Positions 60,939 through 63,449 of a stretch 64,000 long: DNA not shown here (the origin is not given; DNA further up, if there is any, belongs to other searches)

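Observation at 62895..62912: AcsB A-cluster Cys-Gly-Cys nickel-binding motif reads Cys-Gly-Phe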

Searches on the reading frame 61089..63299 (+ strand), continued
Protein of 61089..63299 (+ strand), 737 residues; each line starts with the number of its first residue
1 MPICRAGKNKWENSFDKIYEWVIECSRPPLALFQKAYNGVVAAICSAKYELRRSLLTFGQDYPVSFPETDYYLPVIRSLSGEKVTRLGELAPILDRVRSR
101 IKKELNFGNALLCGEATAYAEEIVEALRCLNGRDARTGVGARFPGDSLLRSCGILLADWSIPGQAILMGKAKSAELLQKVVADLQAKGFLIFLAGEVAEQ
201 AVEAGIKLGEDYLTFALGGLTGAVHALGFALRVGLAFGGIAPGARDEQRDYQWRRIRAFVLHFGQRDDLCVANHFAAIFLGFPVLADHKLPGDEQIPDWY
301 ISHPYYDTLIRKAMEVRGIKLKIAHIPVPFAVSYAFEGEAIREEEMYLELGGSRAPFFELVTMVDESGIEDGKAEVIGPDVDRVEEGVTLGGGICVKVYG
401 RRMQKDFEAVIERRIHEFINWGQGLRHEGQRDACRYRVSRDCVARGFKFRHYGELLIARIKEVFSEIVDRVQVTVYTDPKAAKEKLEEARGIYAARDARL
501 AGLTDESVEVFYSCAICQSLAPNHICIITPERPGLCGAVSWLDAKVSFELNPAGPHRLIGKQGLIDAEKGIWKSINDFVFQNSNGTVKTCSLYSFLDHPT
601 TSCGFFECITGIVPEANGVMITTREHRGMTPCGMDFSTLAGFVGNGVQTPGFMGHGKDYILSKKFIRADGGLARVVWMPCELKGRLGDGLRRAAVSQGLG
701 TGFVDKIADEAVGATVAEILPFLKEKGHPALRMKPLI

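Call 71: find_homologous_proteins(query=L012:9923-11230:+, max_evalue=1e-40)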
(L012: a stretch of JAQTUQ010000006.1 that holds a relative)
Query L012:9923-11230:+ (436 aa): 6931 proteins with E <= 1e-40 among 8000 candidates; the best 120 are listed.
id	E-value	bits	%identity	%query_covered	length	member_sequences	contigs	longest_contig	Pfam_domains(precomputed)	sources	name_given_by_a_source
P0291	1.1e-286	968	100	96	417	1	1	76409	PF19436.5,PF03598.21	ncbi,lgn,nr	ncbi:MAG: CO dehydrogenase/CO-methylating acetyl-CoA synthase complex subunit beta [Dehalococcoidale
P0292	2.0e-227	773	77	96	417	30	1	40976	PF19436.5,PF03598.21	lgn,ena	-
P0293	4.2e-226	769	78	96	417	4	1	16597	PF19436.5,PF03598.21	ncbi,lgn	-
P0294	1.1e-225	767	76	96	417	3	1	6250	PF19436.5,PF03598.21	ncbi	-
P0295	1.2e-225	767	78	96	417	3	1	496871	PF19436.5,PF03598.21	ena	-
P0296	1.3e-222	757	77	96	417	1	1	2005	PF19436.5,PF03598.21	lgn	-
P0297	2.8e-222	756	76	96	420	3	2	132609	PF19436.5,PF03598.21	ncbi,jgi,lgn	jgi:acetyl-CoA synthase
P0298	1.1e-221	754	76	96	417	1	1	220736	PF19436.5,PF03598.21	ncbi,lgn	-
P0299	5.9e-219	745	75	96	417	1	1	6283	PF19436.5,PF03598.21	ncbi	-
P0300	7.1e-219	745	77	94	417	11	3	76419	PF19436.5,PF03598.21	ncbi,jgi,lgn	jgi:acetyl-CoA synthase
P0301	1.8e-218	744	74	96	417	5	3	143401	PF19436.5,PF03598.21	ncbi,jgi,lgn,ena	-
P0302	2.9e-213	726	73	96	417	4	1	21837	PF19436.5,PF03598.21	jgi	jgi:acetyl-CoA synthase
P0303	1.2e-208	711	73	94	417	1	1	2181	PF19436.5,PF03598.21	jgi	jgi:acetyl-CoA synthase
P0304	1.4e-204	698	71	94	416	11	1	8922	PF19436.5,PF03598.21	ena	-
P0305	4.9e-204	696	70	94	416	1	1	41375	PF19436.5,PF03598.21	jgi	jgi:acetyl-CoA synthase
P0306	6.3e-197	673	81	80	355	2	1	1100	PF19436.5,PF03598.21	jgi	jgi:acetyl-CoA synthase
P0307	9.7e-190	649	66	95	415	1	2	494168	PF19436.5,PF03598.21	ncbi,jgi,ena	ncbi:MAG: hypothetical protein WC958_01585 [Dehalococcoidales bacterium]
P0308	1.6e-181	622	63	94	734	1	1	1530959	PF18537.7,PF19436.5,PF03598.21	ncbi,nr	ncbi:MAG: CO dehydrogenase/CO-methylating acetyl-CoA synthase complex subunit beta [Dehalococcoidia 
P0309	2.0e-181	622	63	93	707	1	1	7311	PF18537.7,PF19436.5,PF03598.21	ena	-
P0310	2.6e-181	621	63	93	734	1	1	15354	PF18537.7,PF19436.5,PF03598.21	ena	-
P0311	4.7e-181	620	63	94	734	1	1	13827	PF18537.7,PF19436.5,PF03598.21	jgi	jgi:acetyl-CoA synthase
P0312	5.2e-181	620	61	93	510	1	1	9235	PF19436.5,PF03598.21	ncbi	ncbi:MAG: acetyl-CoA decarbonylase/synthase complex subunit alpha/beta, partial [Dehalococcoidales b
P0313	5.7e-181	620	62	94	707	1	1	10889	PF18537.7,PF19436.5,PF03598.21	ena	-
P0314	6.3e-181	620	62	94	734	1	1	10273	PF18537.7,PF19436.5,PF03598.21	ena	-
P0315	6.3e-181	620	62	94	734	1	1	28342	PF18537.7,PF19436.5,PF03598.21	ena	-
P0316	1.0e-180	619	63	94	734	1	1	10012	PF18537.7,PF19436.5,PF03598.21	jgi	-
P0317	2.7e-180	618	63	94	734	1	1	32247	PF18537.7,PF19436.5,PF03598.21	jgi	-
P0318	2.8e-180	618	62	93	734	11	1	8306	PF18537.7,PF19436.5,PF03598.21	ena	-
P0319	3.9e-180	617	62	94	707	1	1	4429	PF18537.7,PF19436.5,PF03598.21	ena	-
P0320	4.9e-180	617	62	93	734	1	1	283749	PF18537.7,PF19436.5,PF03598.21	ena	-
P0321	5.4e-180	617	63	94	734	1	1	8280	PF18537.7,PF19436.5,PF03598.21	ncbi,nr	ncbi:MAG: acetyl-CoA decarbonylase/synthase complex subunit alpha/beta [Dehalococcoidales bacterium]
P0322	6.4e-180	617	63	93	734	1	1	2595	PF18537.7,PF19436.5,PF03598.21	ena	-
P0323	7.1e-180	616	63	94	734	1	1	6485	PF18537.7,PF19436.5,PF03598.21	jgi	-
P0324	7.6e-180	616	63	93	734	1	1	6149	PF18537.7,PF19436.5,PF03598.21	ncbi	-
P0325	8.1e-180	616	63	94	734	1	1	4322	PF18537.7,PF19436.5,PF03598.21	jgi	-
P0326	8.2e-180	616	62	94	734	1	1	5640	PF18537.7,PF19436.5,PF03598.21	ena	-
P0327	1.0e-179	616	62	93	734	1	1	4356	PF18537.7,PF19436.5,PF03598.21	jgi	-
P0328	1.0e-179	616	62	93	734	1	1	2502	PF18537.7,PF19436.5,PF03598.21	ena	-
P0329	1.4e-179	615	62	94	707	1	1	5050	PF18537.7,PF19436.5,PF03598.21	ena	-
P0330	2.0e-179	615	63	93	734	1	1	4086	PF18537.7,PF19436.5,PF03598.21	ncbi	-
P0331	2.5e-179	615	63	94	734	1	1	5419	PF18537.7,PF19436.5,PF03598.21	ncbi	-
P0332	2.8e-179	615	62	93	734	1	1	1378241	PF18537.7,PF19436.5,PF03598.21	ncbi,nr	ncbi:MAG: CO dehydrogenase/CO-methylating acetyl-CoA synthase complex subunit beta [Dehalococcoidia 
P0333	3.7e-179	614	62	94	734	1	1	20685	PF18537.7,PF19436.5,PF03598.21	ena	-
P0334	5.2e-179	614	62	93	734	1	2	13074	PF18537.7,PF19436.5,PF03598.21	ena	-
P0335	5.6e-179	614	63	94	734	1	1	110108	PF18537.7,PF19436.5,PF03598.21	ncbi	ncbi:acetyl-CoA decarbonylase/synthase complex subunit alpha/beta [Chloroflexota bacterium]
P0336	5.7e-179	613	62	94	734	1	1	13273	PF18537.7,PF19436.5,PF03598.21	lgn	-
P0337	7.3e-179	613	61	93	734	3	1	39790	PF18537.7,PF19436.5,PF03598.21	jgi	jgi:acetyl-CoA synthase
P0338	7.5e-179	613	63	93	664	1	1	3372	PF18537.7,PF19436.5,PF03598.21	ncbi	ncbi:MAG: acetyl-CoA decarbonylase/synthase complex subunit alpha/beta, partial [Dehalococcoidales b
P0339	8.3e-179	613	62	94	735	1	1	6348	PF18537.7,PF19436.5,PF03598.21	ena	-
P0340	9.2e-179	613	61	93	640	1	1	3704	PF19436.5,PF03598.21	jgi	jgi:acetyl-CoA synthase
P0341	9.6e-179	613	62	94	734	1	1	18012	PF18537.7,PF19436.5,PF03598.21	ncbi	-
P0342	9.7e-179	613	62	94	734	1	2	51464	PF18537.7,PF19436.5,PF03598.21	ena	-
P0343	1.1e-178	613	62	94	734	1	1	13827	PF18537.7,PF19436.5,PF03598.21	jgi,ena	-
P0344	1.2e-178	612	61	94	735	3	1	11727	PF18537.7,PF19436.5,PF03598.21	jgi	-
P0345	1.2e-178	612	62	94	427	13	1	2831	PF19436.5,PF03598.21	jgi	jgi:acetyl-CoA synthase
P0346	1.3e-178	612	61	93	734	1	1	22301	PF18537.7,PF19436.5,PF03598.21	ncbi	ncbi:MAG: acetyl-CoA decarbonylase/synthase complex subunit alpha/beta [Dehalococcoidales bacterium]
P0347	1.5e-178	612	62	94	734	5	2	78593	PF18537.7,PF19436.5,PF03598.21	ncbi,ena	-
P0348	1.6e-178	612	63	93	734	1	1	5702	PF18537.7,PF19436.5,PF03598.21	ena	-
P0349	1.7e-178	612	61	94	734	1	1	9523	PF18537.7,PF19436.5,PF03598.21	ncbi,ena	-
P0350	1.8e-178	612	61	94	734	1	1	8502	PF18537.7,PF19436.5,PF03598.21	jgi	-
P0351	1.9e-178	612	62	94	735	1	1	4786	PF18537.7,PF19436.5,PF03598.21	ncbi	-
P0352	1.9e-178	612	62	93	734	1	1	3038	PF18537.7,PF19436.5,PF03598.21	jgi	jgi:acetyl-CoA synthase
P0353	2.0e-178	612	62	93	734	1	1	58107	PF18537.7,PF19436.5,PF03598.21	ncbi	-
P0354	2.6e-178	611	61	93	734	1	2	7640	PF18537.7,PF19436.5,PF03598.21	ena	-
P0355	2.6e-178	611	62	94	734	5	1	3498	PF18537.7,PF19436.5,PF03598.21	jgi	jgi:acetyl-CoA synthase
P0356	3.0e-178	611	62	94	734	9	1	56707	PF18537.7,PF19436.5,PF03598.21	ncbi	ncbi:MAG: acetyl-CoA decarbonylase/synthase complex subunit alpha/beta [Chloroflexota bacterium]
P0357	3.1e-178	611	62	94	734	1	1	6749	PF18537.7,PF19436.5,PF03598.21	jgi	-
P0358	3.3e-178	611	61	94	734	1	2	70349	PF18537.7,PF19436.5,PF03598.21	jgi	jgi:acetyl-CoA synthase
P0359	3.6e-178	611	62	94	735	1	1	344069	PF18537.7,PF19436.5,PF03598.21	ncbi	-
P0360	3.9e-178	611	61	94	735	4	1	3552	PF18537.7,PF19436.5,PF03598.21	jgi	-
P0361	4.1e-178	611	62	94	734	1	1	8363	PF18537.7,PF19436.5,PF03598.21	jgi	jgi:acetyl-CoA synthase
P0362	6.8e-178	610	62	94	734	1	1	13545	PF18537.7,PF19436.5,PF03598.21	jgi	-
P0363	7.0e-178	610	60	94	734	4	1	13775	PF18537.7,PF19436.5,PF03598.21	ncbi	-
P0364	7.0e-178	610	61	94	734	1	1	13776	PF18537.7,PF19436.5,PF03598.21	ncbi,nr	ncbi:MAG TPA: CO dehydrogenase/CO-methylating acetyl-CoA synthase complex subunit beta [Dehalococcoi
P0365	7.4e-178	610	62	94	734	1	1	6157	PF18537.7,PF19436.5,PF03598.21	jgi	jgi:acetyl-CoA synthase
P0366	8.3e-178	610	62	94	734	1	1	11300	PF18537.7,PF19436.5,PF03598.21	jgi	jgi:acetyl-CoA synthase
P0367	9.1e-178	610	62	94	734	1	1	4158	PF18537.7,PF19436.5,PF03598.21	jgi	jgi:acetyl-CoA synthase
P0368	9.7e-178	609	61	94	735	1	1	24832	PF18537.7,PF19436.5,PF03598.21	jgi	-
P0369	9.8e-178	609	61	94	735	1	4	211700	PF18537.7,PF19436.5,PF03598.21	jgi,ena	-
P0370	9.8e-178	609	61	94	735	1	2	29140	PF18537.7,PF19436.5,PF03598.21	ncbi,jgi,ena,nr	ncbi:MAG TPA: CO dehydrogenase/CO-methylating acetyl-CoA synthase complex subunit beta [Dehalococcoi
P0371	9.9e-178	609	61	94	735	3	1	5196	PF18537.7,PF19436.5,PF03598.21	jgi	-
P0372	1.0e-177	609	62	94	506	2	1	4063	PF19436.5,PF03598.21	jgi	-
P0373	1.2e-177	609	61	94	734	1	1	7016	PF18537.7,PF19436.5,PF03598.21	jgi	jgi:acetyl-CoA synthase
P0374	1.2e-177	609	61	94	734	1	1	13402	PF18537.7,PF19436.5,PF03598.21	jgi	-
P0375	1.3e-177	609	62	94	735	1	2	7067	PF18537.7,PF19436.5,PF03598.21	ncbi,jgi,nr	ncbi:MAG: CO dehydrogenase/CO-methylating acetyl-CoA synthase complex subunit beta [Chloroflexi bact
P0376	1.5e-177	609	61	94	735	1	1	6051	PF18537.7,PF19436.5,PF03598.21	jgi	jgi:acetyl-CoA synthase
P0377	1.6e-177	609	62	94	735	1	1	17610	PF18537.7,PF19436.5,PF03598.21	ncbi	-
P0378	1.6e-177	609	62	94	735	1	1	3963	PF18537.7,PF19436.5,PF03598.21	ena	-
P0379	1.8e-177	609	62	93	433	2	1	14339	PF19436.5,PF03598.21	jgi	jgi:acetyl-CoA synthase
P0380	2.1e-177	608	61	94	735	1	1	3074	PF18537.7,PF19436.5,PF03598.21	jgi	jgi:acetyl-CoA synthase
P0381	2.2e-177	608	61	94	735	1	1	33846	PF18537.7,PF19436.5,PF03598.21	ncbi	ncbi:acetyl-CoA decarbonylase/synthase complex subunit alpha/beta [Chloroflexota bacterium]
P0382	2.4e-177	608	62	94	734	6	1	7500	PF18537.7,PF19436.5,PF03598.21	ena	-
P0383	2.5e-177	608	61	94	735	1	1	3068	PF18537.7,PF19436.5,PF03598.21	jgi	-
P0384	3.3e-177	608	62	94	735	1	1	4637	PF18537.7,PF19436.5,PF03598.21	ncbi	-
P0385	3.3e-177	608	62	94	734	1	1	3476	PF18537.7,PF19436.5,PF03598.21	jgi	jgi:acetyl-CoA synthase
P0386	3.4e-177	608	61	94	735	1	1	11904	PF18537.7,PF19436.5,PF03598.21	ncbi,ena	-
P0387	3.4e-177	608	62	93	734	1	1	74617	PF18537.7,PF19436.5,PF03598.21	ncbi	-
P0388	3.5e-177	608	60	94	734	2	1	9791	PF18537.7,PF19436.5,PF03598.21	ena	-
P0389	4.4e-177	607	61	94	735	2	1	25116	PF18537.7,PF19436.5,PF03598.21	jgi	-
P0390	4.4e-177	607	62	93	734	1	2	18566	PF18537.7,PF19436.5,PF03598.21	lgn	-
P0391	4.5e-177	607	61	94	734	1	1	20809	PF18537.7,PF19436.5,PF03598.21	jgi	jgi:acetyl-CoA synthase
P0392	4.9e-177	607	61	94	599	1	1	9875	PF19436.5,PF03598.21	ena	-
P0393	5.2e-177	607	61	94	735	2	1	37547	PF18537.7,PF19436.5,PF03598.21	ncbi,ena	-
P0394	5.4e-177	607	60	94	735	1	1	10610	PF18537.7,PF19436.5,PF03598.21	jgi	jgi:acetyl-CoA synthase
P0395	6.2e-177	607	61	94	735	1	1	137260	PF18537.7,PF19436.5,PF03598.21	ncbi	-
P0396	6.4e-177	607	61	94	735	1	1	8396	PF18537.7,PF19436.5,PF03598.21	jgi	-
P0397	6.4e-177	607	61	94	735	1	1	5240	PF18537.7,PF19436.5,PF03598.21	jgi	-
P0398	6.6e-177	607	62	94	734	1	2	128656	PF18537.7,PF19436.5,PF03598.21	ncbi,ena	-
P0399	7.2e-177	607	62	93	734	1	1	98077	PF18537.7,PF19436.5,PF03598.21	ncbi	-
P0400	7.3e-177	607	61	94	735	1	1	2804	PF18537.7,PF19436.5,PF03598.21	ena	-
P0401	7.5e-177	607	61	94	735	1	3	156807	PF18537.7,PF19436.5,PF03598.21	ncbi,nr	ncbi:MAG: CO dehydrogenase/CO-methylating acetyl-CoA synthase complex subunit beta [Proteobacteria b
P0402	7.5e-177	606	62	93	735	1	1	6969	PF18537.7,PF19436.5,PF03598.21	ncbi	-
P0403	8.0e-177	606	62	94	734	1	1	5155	PF18537.7,PF19436.5,PF03598.21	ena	-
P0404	8.3e-177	606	61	94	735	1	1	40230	PF18537.7,PF19436.5,PF03598.21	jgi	-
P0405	8.5e-177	606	61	94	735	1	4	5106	PF18537.7,PF19436.5,PF03598.21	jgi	jgi:acetyl-CoA synthase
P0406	1.1e-176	606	62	94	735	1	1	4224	PF18537.7,PF19436.5,PF03598.21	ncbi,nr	ncbi:MAG: acetyl-CoA decarbonylase/synthase complex subunit alpha/beta [Dehalococcoidales bacterium]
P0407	1.1e-176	606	61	94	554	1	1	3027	PF19436.5,PF03598.21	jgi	jgi:acetyl-CoA synthase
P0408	1.5e-176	606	62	94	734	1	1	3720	PF18537.7,PF19436.5,PF03598.21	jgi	jgi:acetyl-CoA synthase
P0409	1.5e-176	605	61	94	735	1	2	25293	PF18537.7,PF19436.5,PF03598.21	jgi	jgi:acetyl-CoA synthase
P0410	1.6e-176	605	61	94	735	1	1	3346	PF18537.7,PF19436.5,PF03598.21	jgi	jgi:acetyl-CoA synthase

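Call 74: list_cluster_members(proteins=[P0292, P0300, P0304, P0297, P0301, P0307])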
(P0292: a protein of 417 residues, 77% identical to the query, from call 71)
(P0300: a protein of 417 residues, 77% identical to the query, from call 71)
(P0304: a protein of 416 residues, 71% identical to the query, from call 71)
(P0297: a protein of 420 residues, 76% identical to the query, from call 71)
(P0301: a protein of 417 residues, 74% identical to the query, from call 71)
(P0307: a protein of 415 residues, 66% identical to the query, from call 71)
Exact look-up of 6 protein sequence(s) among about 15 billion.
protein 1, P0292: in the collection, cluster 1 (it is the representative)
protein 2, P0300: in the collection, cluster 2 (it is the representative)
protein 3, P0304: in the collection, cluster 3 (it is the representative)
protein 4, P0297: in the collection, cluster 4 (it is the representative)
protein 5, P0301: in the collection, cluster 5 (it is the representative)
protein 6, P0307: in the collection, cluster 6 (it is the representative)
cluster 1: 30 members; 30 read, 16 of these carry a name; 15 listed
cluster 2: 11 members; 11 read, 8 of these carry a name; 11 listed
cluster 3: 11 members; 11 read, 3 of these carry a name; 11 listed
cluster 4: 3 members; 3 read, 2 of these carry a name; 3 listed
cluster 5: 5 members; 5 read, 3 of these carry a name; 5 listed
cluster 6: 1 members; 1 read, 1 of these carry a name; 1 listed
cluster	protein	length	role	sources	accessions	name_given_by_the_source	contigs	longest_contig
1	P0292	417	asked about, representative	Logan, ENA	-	-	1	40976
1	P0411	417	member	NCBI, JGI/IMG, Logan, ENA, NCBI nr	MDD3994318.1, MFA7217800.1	MAG: hypothetical protein WC057_04280 [Dehalococcoidales bacterium] | acetyl-CoA synthase | hypothetical protein [Dehalococcoidales bacterium]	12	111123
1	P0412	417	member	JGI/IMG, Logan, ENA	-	acetyl-CoA synthase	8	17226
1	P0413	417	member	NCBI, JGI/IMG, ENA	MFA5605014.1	MAG: hypothetical protein WC970_04025 [Dehalococcoidales bacterium]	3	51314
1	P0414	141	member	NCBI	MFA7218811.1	MAG: CO dehydrogenase/CO-methylating acetyl-CoA synthase complex subunit beta, partial ...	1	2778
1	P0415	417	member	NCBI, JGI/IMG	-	acetyl-CoA synthase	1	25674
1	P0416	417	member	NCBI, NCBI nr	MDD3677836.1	MAG: hypothetical protein PHD14_01220 [Dehalococcoidales bacterium] | hypothetical protein [Dehalococcoidales bacterium]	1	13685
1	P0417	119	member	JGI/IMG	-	acetyl-CoA synthase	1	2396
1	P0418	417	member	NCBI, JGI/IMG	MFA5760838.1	MAG: hypothetical protein WC877_03670 [Dehalococcoidales bacterium] | acetyl-CoA synthase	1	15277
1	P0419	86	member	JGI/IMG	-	acetyl-CoA synthase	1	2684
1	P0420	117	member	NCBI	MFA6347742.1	MAG: CO dehydrogenase/CO-methylating acetyl-CoA synthase complex subunit beta, partial ...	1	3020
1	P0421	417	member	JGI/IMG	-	acetyl-CoA synthase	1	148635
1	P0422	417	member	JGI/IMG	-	acetyl-CoA synthase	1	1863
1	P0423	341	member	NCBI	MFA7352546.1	MAG: CO dehydrogenase/CO-methylating acetyl-CoA synthase complex subunit beta, partial ...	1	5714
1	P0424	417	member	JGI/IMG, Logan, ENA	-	acetyl-CoA synthase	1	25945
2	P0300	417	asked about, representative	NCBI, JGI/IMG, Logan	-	acetyl-CoA synthase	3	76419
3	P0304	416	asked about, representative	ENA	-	-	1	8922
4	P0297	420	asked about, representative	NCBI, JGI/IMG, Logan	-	acetyl-CoA synthase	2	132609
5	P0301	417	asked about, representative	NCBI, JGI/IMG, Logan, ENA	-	-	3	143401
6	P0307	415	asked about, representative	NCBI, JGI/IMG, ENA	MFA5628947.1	MAG: hypothetical protein WC958_01585 [Dehalococcoidales bacterium]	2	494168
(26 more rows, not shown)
